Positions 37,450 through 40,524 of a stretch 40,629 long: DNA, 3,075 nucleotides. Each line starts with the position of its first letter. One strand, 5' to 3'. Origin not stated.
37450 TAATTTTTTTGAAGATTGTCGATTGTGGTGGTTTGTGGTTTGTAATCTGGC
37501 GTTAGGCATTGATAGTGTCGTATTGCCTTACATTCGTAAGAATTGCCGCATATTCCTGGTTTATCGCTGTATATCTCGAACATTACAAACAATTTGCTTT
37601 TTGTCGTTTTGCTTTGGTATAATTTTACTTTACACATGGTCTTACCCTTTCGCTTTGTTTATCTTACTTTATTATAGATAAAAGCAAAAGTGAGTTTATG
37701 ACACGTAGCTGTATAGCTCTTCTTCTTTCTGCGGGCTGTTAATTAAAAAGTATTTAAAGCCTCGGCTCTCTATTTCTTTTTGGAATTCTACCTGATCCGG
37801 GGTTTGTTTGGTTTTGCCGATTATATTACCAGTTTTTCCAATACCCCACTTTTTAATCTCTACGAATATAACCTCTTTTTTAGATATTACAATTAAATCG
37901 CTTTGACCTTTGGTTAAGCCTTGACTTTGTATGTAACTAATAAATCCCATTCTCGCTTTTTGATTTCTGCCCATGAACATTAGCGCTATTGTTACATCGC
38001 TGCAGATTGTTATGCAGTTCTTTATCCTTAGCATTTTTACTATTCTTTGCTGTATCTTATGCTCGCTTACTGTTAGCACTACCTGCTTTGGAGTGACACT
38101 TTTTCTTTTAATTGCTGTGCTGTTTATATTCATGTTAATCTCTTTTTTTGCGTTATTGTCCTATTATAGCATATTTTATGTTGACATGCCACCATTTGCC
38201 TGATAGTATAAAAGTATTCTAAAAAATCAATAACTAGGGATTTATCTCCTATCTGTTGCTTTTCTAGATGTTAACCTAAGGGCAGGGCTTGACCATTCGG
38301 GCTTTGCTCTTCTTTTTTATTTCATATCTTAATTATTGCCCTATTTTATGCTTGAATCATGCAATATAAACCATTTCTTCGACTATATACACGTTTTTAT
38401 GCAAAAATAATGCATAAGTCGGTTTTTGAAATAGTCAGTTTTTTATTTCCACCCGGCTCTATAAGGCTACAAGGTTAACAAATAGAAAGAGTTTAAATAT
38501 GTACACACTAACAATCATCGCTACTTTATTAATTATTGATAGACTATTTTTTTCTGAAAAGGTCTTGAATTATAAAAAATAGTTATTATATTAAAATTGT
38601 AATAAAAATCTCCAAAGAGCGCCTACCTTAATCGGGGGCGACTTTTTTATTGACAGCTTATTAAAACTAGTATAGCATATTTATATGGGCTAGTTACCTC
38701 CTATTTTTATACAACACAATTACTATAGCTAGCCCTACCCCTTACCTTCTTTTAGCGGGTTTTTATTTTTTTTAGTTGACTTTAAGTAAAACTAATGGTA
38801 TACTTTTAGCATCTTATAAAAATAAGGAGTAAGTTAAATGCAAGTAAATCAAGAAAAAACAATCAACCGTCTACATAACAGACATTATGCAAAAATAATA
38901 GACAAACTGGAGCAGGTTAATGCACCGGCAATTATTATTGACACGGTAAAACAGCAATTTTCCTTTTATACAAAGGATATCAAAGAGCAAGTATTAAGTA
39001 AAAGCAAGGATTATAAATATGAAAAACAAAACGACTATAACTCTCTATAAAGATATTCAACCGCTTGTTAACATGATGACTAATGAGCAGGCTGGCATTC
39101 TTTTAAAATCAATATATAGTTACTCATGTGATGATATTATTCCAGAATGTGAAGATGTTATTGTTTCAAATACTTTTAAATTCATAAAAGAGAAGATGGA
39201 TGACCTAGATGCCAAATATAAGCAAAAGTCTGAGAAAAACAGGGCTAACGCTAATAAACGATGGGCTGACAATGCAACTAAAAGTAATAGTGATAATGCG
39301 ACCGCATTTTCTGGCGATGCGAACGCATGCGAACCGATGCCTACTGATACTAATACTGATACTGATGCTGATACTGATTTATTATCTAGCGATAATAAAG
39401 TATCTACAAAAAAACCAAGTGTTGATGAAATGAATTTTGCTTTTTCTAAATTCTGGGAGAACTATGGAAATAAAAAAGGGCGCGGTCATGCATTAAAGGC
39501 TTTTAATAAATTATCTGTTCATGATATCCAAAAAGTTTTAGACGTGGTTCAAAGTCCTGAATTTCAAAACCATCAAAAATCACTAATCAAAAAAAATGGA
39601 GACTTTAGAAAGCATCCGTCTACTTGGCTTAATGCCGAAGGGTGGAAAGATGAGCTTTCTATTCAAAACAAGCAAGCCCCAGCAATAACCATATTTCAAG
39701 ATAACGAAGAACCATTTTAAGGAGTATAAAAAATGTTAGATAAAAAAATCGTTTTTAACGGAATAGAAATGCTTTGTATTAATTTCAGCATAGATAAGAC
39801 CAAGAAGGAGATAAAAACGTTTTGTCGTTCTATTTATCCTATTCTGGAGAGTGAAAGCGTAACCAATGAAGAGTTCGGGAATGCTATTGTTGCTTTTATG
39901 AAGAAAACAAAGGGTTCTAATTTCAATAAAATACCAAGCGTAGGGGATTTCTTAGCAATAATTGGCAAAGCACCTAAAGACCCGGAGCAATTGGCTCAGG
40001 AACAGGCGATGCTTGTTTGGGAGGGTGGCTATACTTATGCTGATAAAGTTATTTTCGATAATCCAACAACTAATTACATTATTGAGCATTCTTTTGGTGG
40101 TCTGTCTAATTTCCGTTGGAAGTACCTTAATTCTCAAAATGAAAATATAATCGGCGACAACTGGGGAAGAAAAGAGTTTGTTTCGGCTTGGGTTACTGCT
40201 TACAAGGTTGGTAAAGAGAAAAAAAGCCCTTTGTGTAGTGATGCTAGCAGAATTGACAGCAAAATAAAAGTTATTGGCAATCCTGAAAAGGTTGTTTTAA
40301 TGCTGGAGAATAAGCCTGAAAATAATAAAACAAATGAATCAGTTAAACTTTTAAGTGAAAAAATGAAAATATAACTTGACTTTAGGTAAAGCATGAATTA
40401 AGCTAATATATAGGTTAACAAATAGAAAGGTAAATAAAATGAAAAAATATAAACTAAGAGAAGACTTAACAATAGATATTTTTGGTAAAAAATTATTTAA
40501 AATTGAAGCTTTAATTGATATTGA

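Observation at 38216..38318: Candidate trans-acting small RNA complementary to the shared leader and Shine-Dalgarno of the phage's own early mRNAs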

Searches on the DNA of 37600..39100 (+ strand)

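Call 3: search_dna_similar(query=window:37600-39100:+, collection=phages, mode=distant, max_rows=30)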
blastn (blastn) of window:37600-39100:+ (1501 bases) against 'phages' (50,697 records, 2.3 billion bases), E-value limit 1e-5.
No match.

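Call 42: search_rna_families(source=window, start=38100, end=38900, threshold=evalue, max_evalue=10)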
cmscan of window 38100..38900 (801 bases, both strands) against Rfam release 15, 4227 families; matches with E-value up to 10: 5.
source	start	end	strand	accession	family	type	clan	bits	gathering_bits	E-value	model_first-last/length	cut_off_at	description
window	38543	38645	+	RF02379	csRNA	Gene; sRNA;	-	22.4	57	2.2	1-93/93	no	Cia-dependent small RNA csRNA1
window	38106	38140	-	RF01335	CRISPR-DR22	Gene; CRISPR;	-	21.4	50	0.085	1-36/36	no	CRISPR RNA direct repeat element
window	38330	38420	-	RF03806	mir-2007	Gene; miRNA;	-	17.3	100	2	1-90/90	no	mir-2007 microRNA precursor family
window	38385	38431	+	RF04158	mir-568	Gene; miRNA;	-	17.3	75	8.3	1-93/93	no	mir-568 microRNA precursor family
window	38627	38768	+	RF00513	Trp_leader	Cis-reg; leader;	-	14.4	41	7.1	1-100/100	no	Tryptophan operon leader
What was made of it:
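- On P1/P7 c4 antisense RNA: In 38100-38900, matches up to E = 10 did not include this family, and none overlaps the RNA at 38216-38319 (call 42).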

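Call 81: search_dna_similar(query=window:38175-38325:+, collection=phages, mode=distant, max_evalue=10, max_rows=10)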
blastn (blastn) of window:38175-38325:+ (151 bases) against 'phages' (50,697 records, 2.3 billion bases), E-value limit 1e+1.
Records with a match: 83; places in all: 83; records where one place covers at least 80% of the query: 0.
Best place of each record, by identity: >=99% 4; 95-99% 30; 90-95% 1; 80-90% 48.
By first word of the organism name: Escherichia 29; Salmonella 25; Stx1a-converting 14; Enterobacteria 6; Streptococcus 3; Vibrio 2; Lederbergvirus 2; Caudoviricetes 1; Enterococcus 1.
By host as written in the record: - 21; Salmonella enterica subsp. enterica serovar Typhimurium 14; Escherichia coli C 3; Salmonella enterica subsp. enterica 3; Vibrio splendidus 2; Escherichia coli O157:H7 Morioka V526 2; Escherichia coli 2; Escherichia coli str. K-12 substr. MG1655 2; and 32 more.
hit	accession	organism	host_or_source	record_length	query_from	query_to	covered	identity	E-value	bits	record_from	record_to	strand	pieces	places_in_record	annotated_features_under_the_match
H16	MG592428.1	Vibrio phage 1.046.O._10N.286.52.E3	Vibrio splendidus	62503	27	61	23%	82.9%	2e+0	37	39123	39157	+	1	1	hypothetical protein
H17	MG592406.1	Vibrio phage 1.022.O._10N.286.45.A10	Vibrio splendidus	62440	27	58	21%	84.4%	6e+0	37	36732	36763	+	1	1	hypothetical protein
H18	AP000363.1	Enterobacteria phage VT2-Sakai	Escherichia coli O157:H7, strain ...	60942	40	68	19%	86.2%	6e+0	36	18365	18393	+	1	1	roi: CDS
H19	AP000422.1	Enterobacteria phage VT2-Sakai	-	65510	40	68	19%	86.2%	6e+0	36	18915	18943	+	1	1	roi: Roi protein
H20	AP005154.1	Escherichia phage Stx2 II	Escherichia coli O157:H7 Morioka V526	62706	40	68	19%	86.2%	6e+0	36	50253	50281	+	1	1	region V | hypothetical protein (x2)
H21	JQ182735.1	Escherichia phage HK629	Escherichia coli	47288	40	68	19%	86.2%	6e+0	36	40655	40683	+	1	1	Roi protein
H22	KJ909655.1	Escherichia Stx1-converting recombinant phage HUN/2013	Escherichia coli O157:H7 Sakai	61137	40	68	19%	86.2%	6e+0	36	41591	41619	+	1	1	putative DNA-binding protein Roi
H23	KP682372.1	Escherichia phage PA4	Escherichia coli PA4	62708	40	68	19%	86.2%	6e+0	36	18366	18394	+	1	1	putative DNA-binding protein Roi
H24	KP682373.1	Escherichia phage PA5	Escherichia coli PA5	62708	40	68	19%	86.2%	6e+0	36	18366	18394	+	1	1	putative DNA-binding protein Roi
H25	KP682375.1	Escherichia phage PA11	Escherichia coli PA11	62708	40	68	19%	86.2%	6e+0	36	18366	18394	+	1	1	putative DNA-binding protein Roi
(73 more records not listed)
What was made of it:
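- Closest known: VpdS of vibriophage VP882 and PreS of lambda. Different: Nothing similar was found by sequence among 50,697 phage records (calls 3, 81).
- Tried and rejected: The 1.5-kb query gave no match (call 3), and the 151-nt query gave only chance hits at E >= 2 (call 81).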

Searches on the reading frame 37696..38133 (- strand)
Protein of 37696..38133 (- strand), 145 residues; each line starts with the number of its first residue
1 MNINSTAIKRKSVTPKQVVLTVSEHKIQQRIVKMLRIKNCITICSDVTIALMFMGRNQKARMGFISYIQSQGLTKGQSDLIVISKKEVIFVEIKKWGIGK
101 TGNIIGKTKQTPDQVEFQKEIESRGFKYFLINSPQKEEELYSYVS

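Call 13: search_protein_families(library=phrogs, proteins=[window:37696-38133:-], max_evalue=0.01)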
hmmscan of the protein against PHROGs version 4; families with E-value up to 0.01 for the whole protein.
window:37696-38133:- (145 aa): 3 families
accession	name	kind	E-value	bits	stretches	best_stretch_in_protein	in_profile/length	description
phrog_93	-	DNA, RNA and nucleotide metabolism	4.5e-10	39.8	1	22-140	352-437/613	endonuclease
phrog_824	-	unknown function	8e-07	30.2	1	23-129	65-159/265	-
phrog_5702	-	DNA, RNA and nucleotide metabolism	0.00079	20.4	0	72-133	2-55/70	Holliday junction resolvase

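Call 14: search_protein_families(library=pfam, proteins=[window:37696-38133:-], max_evalue=0.01)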
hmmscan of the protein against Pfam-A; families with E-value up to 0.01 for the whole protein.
window:37696-38133:- (145 aa): 1 family
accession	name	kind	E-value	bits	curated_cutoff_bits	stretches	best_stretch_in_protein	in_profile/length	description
PF08378.17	NERD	-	0.00048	21.1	22.1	1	75-109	33-65/111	Nuclease-related domain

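Call 15: find_related_loci(query=window:37696-38133:-, collection=viral_contigs, flank=4000)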
Query window:37696-38133:- (145 aa) in viral_contigs; peptide patterns used: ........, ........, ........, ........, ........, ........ (x = any residue, [..] = any of these).
13 stretches matched a pattern, but none encodes a relative of the query by tblastn (E <= 1e-3).

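Call 17: find_encoding_contigs(protein=window:37696-38133:-, flank=3000, max_places=10)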
Protein window:37696-38133:- (145 aa): 4 contigs read that carry it; 2 places shown.
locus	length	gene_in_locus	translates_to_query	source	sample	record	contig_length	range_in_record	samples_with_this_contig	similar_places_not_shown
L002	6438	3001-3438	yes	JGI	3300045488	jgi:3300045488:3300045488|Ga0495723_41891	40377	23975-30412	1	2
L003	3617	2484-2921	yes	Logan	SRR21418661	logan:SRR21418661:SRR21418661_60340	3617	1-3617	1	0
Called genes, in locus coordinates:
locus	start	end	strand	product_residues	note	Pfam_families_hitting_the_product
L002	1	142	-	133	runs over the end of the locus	PF13560:HTH_31 (weak), PF01381:HTH_3, PF12844:HTH_19 (weak), PF13443:HTH_26 (faint)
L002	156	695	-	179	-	-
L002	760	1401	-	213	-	-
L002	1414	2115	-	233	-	PF19808:DUF6291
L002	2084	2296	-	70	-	-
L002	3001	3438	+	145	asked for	-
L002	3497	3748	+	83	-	-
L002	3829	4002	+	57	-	-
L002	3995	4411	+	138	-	PF00436:SSB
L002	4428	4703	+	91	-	-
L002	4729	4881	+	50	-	-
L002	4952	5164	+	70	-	-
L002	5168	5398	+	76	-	-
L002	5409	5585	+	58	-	-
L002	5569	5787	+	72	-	-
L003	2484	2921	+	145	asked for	-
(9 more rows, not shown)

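Call 19: find_homologous_proteins(query=window:37696-38133:-, max_evalue=0.00001)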
Query window:37696-38133:- (145 aa): 3 proteins with E <= 0.00001 among 10 candidates.
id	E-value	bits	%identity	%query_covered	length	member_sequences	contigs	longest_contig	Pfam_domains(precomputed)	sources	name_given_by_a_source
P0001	9.1e-87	305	100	100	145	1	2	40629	-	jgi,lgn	jgi:hypothetical protein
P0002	1.6e-61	224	74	99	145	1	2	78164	-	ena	-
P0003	2.7e-25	107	48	84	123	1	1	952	-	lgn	-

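Call 20: find_encoding_contigs(protein=P0002, flank=6000, max_places=6)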
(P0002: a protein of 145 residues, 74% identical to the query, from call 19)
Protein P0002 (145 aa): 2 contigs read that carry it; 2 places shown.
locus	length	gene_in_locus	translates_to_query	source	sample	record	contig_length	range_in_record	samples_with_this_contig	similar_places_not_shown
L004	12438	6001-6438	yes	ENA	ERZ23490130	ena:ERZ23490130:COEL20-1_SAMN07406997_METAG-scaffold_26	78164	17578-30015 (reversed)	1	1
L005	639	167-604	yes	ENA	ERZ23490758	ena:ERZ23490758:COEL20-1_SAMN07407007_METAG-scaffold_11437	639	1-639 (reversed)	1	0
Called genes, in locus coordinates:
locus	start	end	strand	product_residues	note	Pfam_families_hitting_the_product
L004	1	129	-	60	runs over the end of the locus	-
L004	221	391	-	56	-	-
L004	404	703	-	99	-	-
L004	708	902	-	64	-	-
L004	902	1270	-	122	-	-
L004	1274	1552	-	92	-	-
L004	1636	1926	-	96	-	PF06147:DUF968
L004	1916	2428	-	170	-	-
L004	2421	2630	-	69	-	-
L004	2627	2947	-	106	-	PF20274:cREC_REC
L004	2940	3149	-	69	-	-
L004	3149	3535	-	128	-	PF13560:HTH_31, PF01381:HTH_3, PF12844:HTH_19, PF13443:HTH_26 (weak)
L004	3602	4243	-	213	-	-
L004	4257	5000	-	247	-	PF13730:HTH_36 (weak)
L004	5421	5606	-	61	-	-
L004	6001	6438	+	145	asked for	-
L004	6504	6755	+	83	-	-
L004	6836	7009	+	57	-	-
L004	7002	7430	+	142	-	PF00436:SSB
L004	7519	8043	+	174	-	-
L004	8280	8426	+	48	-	-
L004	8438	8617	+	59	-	-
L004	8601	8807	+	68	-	-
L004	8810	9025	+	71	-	PF23858:DUF7220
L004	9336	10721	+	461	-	PF02195:ParB_N (weak), PF03602:Cons_hypoth95 (faint), PF01555:N6_N4_Mtase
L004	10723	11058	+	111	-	PF13384:HTH_23 (faint), PF13518:HTH_28 (weak)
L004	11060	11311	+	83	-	-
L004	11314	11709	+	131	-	-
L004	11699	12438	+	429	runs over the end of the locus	PF03237:Terminase_6N (faint), PF04466:Terminase_3, PF17288:Terminase_3C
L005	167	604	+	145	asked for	-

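Call 21: find_encoding_contigs(protein=P0003, flank=3000, max_places=4)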
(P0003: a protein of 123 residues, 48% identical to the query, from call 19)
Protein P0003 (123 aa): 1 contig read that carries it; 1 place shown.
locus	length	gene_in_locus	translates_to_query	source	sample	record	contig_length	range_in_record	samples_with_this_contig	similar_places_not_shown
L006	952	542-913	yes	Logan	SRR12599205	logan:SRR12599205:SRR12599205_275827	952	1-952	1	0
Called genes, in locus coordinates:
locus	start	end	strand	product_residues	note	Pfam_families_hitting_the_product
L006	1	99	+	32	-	?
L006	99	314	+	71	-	PF10073:GapR_DNA-bd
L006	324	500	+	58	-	-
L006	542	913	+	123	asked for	-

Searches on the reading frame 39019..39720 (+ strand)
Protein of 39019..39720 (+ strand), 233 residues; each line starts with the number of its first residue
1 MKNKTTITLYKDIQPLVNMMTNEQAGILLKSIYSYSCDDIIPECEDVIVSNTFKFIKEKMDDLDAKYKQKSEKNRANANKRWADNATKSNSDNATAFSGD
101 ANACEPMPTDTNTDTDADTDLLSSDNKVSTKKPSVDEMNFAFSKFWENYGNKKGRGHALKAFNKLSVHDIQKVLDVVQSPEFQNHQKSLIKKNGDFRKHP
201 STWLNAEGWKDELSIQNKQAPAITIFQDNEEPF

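Call 13: search_protein_families(library=phrogs, proteins=[window:39019-39720:+], max_evalue=0.01)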
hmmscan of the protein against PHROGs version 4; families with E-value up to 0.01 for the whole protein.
window:39019-39720:+ (233 aa): 7 families
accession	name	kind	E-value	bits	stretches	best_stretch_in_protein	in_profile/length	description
phrog_9327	-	DNA, RNA and nucleotide metabolism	2e-21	77.8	1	57-215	83-244/276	primosomal protein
phrog_16304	-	unknown function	5.7e-18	66.7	1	1-207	1-211/244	-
phrog_270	-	DNA, RNA and nucleotide metabolism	5.2e-14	53.4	1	79-220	129-257/383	replication initiation protein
phrog_9474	-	DNA, RNA and nucleotide metabolism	6.8e-13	49.8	1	70-219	100-255/288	replication initiation protein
phrog_19415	-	unknown function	2.9e-08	35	1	2-150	3-156/224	-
phrog_35156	-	unknown function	3.9e-05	24.7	1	139-210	84-150/154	-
phrog_6451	-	DNA, RNA and nucleotide metabolism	5.3e-05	24.1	1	48-150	69-179/272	primosomal protein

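Call 14: search_protein_families(library=pfam, proteins=[window:39019-39720:+], max_evalue=0.01)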
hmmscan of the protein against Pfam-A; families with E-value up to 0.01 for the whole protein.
window:39019-39720:+ (233 aa): 1 family
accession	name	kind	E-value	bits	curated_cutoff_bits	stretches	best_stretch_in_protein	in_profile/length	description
PF19808.4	DUF6291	-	1.8e-14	54.1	27.2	1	7-83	2-77/79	Family of unknown function (DUF6291)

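Call 16: find_related_loci(query=window:39019-39720:+, collection=viral_contigs, flank=4000)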
Query window:39019-39720:+ (233 aa) in viral_contigs; peptide patterns used: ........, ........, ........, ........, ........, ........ (x = any residue, [..] = any of these).
6 stretches matched a pattern; 1 encode a relative of the query (tblastn E <= 1e-3); 1 distinct loci.
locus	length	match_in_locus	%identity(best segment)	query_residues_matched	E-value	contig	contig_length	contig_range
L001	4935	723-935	39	142-213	4e-12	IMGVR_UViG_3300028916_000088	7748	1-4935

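Call 59: find_homologous_proteins(query=window:39019-39720:+, max_evalue=1e-8)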
Query window:39019-39720:+ (233 aa): 5 proteins with E <= 1e-8 among 74 candidates.
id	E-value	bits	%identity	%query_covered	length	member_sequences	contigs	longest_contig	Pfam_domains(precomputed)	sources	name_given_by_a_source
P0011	7.8e-152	521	100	100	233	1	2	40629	PF19808.5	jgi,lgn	jgi:hypothetical protein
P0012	8.8e-49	184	79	47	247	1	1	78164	PF13730.13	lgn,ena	-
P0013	7.7e-37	145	70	43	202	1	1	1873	-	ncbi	-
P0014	3.8e-10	58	38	52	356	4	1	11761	-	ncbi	-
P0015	7.2e-9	54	36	41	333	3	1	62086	PF13730.13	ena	-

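Call 60: find_encoding_contigs(protein=P0014, flank=4000, max_places=2)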
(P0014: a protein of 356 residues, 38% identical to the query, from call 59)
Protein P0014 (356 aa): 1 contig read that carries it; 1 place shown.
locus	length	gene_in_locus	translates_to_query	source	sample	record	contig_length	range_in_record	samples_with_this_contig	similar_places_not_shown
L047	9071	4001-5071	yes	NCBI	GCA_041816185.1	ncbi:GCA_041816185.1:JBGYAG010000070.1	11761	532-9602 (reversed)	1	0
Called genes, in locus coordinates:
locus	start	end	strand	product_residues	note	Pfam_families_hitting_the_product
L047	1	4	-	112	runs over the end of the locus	PF27127:YfdP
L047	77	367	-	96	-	-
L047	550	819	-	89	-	-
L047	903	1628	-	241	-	PF01381:HTH_3, PF12844:HTH_19, PF13560:HTH_31 (weak), PF00717:Peptidase_S24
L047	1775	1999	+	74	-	PF14549:P22_Cro, PF15943:YdaS_toxin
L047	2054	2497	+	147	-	PF06892:Phage_CP76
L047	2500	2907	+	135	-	-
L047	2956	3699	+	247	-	PF09669:Phage_pRha, PF03374:ANT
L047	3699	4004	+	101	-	-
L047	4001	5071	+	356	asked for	-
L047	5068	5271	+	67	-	-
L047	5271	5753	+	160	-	-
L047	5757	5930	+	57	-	-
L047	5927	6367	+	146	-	-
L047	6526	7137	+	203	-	-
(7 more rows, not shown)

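Call 61: find_encoding_contigs(protein=P0015, flank=4000, max_places=2)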
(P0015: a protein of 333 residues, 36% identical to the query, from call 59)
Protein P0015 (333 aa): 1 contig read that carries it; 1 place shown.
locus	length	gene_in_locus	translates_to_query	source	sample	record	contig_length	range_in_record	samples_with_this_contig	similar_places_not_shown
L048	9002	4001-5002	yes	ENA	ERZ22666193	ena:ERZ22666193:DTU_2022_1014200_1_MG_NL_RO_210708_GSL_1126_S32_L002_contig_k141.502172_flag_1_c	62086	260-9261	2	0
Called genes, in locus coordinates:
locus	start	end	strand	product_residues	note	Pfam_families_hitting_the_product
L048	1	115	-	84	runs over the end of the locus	-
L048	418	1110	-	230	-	PF13443:HTH_26, PF01381:HTH_3 (weak), PF00717:Peptidase_S24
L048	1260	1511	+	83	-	-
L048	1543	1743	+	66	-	-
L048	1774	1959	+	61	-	-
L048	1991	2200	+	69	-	-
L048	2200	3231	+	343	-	-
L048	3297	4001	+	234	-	PF09669:Phage_pRha, PF03374:ANT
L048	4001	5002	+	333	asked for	PF13730:HTH_36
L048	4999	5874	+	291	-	PF02086:MethyltransfD12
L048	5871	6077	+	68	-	-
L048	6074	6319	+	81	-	-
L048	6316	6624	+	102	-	-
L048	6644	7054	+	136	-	PF06356:DUF1064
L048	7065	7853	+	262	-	PF21448:DNMK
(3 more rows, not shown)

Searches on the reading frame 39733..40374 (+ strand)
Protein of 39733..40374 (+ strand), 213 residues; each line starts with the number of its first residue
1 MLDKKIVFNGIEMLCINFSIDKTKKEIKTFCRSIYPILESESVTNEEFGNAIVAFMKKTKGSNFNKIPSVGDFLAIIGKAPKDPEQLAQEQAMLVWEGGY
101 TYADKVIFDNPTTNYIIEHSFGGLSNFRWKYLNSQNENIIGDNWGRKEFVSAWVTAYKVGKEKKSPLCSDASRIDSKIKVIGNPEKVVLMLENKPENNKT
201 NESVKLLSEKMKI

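Call 13: search_protein_families(library=phrogs, proteins=[window:39733-40374:+], max_evalue=0.01)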
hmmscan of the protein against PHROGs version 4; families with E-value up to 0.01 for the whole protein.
window:39733-40374:+ (213 aa): 0 families

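Call 14: search_protein_families(library=pfam, proteins=[window:39733-40374:+], max_evalue=0.01)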
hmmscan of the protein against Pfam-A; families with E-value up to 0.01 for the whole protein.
window:39733-40374:+ (213 aa): 0 families

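Call 31: find_homologous_proteins(query=window:39733-40374:+, max_evalue=0.00001)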
Query window:39733-40374:+ (213 aa): 7 proteins with E <= 0.00001 among 124 candidates.
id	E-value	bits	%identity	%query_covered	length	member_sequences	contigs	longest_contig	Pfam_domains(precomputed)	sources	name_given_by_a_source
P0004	1.9e-137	474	100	100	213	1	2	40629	-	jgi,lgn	jgi:hypothetical protein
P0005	9.1e-105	367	75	100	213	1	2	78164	-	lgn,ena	-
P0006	2.5e-83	297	62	100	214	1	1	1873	-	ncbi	-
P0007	3.0e-63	231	46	100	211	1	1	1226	-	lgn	-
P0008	6.8e-63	230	47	100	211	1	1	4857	-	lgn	-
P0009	9.2e-60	220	48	95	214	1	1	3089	-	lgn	-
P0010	2.2e-54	202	48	100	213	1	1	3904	-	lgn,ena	-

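Call 32: find_encoding_contigs(protein=P0008, flank=5000, max_places=3)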
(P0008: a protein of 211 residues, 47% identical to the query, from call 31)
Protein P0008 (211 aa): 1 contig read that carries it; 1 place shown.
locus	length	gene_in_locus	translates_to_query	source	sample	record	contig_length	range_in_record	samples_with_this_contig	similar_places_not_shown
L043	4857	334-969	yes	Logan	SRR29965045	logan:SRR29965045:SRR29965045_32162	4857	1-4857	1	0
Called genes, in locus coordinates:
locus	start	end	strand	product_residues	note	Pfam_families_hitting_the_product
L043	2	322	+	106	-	?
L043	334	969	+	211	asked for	-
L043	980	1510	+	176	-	-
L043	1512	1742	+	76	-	-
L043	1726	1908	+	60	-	-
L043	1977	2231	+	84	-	-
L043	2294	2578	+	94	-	-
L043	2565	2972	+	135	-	-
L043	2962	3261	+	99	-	PF06147:DUF968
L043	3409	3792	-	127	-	PF05866:RusA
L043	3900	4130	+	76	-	-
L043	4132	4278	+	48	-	-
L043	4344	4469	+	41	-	-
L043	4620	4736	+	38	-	-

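Call 33: find_encoding_contigs(protein=P0010, flank=5000, max_places=3)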
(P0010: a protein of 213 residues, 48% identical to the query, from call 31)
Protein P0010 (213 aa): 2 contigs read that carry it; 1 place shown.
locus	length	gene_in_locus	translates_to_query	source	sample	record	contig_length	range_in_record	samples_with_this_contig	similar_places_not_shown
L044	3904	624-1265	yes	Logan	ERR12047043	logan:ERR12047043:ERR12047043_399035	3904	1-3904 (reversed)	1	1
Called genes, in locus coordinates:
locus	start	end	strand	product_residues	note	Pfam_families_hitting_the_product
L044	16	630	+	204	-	PF00145:DNA_methylase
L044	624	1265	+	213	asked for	-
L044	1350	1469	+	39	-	-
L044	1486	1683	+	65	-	-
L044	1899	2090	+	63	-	-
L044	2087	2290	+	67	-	-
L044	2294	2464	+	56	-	-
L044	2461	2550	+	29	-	-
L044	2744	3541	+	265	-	-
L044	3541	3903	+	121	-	?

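Call 34: find_encoding_contigs(protein=P0009, flank=5000, max_places=3)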
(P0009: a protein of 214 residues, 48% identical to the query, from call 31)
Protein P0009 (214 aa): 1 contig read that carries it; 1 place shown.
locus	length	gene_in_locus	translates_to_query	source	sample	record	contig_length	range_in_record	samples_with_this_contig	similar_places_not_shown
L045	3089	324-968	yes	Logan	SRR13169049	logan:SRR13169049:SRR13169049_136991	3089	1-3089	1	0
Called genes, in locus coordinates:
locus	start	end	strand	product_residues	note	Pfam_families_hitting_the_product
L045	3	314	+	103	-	?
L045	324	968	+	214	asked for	-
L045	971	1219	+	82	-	-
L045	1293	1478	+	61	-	-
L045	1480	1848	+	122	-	PF00436:SSB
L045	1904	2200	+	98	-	-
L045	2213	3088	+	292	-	?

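Call 35: find_encoding_contigs(protein=P0006, flank=5000, max_places=3)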
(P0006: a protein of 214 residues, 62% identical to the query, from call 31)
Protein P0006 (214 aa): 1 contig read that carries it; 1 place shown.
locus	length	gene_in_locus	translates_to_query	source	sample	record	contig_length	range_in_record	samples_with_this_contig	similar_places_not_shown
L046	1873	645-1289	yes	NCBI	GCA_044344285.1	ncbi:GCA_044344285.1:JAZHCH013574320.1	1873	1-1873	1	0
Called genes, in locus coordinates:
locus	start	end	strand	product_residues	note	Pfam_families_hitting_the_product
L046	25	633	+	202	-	-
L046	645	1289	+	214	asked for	-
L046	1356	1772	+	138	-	PF00436:SSB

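Call 85: find_related_loci(query=A3, collection=viral_contigs, flank=8000)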
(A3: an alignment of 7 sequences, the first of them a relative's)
Query A3 (213 aa) in viral_contigs; peptide patterns used: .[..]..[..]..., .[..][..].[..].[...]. (x = any residue, [..] = any of these).
599 stretches matched a pattern, but none encodes a relative of the query by tblastn (E <= 1e-3).
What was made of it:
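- Tried and rejected: Protein-guided locus searches in IMG/VR found nothing useful (calls 15, 16, 85).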
